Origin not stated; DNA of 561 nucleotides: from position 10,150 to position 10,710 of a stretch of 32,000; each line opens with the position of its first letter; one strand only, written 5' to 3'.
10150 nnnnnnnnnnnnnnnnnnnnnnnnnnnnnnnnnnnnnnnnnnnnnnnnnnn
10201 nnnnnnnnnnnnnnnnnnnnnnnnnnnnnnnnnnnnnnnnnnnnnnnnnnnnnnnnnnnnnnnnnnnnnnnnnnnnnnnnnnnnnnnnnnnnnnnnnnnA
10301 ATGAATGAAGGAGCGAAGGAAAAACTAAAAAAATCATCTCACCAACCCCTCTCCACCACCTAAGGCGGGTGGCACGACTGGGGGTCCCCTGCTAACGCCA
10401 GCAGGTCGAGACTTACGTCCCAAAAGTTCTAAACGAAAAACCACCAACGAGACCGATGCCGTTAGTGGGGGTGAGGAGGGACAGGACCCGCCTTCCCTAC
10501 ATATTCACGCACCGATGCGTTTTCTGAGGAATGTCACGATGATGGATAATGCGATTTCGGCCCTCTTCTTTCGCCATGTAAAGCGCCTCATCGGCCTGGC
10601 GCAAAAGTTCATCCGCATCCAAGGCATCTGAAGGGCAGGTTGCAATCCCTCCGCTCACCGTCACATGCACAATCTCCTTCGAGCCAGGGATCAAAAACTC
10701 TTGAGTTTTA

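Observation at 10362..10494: Two-copy conserved element directly 3' of stop codons, with compensatory stem changes (candidate new structured RNA)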

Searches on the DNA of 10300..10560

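Call 6: search_rna_families(source=window, start=10300, end=10560, threshold=evalue, max_evalue=10, show_alignments=3)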
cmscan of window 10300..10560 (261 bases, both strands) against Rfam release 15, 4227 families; matches with E-value up to 10: 2.
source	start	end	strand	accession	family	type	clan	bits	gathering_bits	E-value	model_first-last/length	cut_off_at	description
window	10330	10444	-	RF00062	HgcC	Gene;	-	14.8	50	0.26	1-130/130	no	HgcC family RNA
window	10468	10500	+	RF01151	snoU82P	Gene; snRNA; snoRNA; CD-box;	-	11.2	42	1.4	1-55/55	no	Small nucleolar RNA U82P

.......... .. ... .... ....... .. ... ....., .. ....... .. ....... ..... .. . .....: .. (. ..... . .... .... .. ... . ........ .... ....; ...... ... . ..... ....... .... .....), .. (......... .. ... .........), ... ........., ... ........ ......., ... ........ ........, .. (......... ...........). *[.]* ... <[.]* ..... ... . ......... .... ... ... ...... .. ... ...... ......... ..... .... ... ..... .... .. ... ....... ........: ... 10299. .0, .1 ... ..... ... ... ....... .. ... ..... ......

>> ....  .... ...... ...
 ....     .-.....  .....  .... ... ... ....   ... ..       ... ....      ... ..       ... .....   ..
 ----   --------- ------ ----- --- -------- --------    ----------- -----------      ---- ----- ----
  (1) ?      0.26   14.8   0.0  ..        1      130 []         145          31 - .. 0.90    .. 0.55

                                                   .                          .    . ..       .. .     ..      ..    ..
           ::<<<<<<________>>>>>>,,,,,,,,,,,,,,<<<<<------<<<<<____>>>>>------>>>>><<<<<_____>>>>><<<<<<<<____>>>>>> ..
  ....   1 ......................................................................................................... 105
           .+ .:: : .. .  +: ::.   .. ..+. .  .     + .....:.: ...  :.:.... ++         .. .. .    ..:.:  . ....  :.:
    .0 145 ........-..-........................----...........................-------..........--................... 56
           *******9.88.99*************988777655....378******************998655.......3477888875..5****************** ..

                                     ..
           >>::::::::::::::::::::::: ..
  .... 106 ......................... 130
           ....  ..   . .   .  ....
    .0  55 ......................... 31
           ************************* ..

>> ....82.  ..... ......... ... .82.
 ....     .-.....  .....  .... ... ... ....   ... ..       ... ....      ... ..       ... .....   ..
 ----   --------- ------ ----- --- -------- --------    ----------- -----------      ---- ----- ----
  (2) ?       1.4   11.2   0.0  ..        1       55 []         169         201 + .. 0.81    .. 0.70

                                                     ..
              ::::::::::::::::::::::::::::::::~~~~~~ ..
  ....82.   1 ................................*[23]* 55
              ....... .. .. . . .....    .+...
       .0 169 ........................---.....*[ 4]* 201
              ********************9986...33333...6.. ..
